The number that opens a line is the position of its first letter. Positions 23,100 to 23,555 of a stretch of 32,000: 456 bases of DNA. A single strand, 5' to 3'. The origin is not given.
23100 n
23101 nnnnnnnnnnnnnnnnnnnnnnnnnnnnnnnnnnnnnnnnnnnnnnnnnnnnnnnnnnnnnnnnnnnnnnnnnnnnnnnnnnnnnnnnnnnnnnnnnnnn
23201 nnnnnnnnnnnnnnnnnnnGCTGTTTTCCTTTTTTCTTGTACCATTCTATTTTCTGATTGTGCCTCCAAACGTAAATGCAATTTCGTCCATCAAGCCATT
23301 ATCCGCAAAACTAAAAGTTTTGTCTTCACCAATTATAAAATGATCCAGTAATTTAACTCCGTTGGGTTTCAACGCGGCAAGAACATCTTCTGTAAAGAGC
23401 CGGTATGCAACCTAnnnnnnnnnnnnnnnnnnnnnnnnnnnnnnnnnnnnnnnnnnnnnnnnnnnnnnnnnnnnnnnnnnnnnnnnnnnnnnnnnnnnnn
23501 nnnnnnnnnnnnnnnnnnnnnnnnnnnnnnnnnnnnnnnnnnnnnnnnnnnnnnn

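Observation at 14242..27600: Three homologous hairpin-plus-flank elements mark the boundaries of the defence modules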

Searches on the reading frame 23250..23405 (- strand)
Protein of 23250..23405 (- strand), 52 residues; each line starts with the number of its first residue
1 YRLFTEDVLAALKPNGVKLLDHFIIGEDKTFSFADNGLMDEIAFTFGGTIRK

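Call 16: search_protein_families(library=pfam, proteins=[window:23250-23405:-], max_evalue=0.01)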
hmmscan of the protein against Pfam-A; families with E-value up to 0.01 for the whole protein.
seq(52 aa): 1 family
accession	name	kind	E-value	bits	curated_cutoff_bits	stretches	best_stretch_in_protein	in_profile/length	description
PF04002.20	RadC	-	1.1e-06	29.1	22.1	1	4-38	87-121/121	RadC-like JAB domain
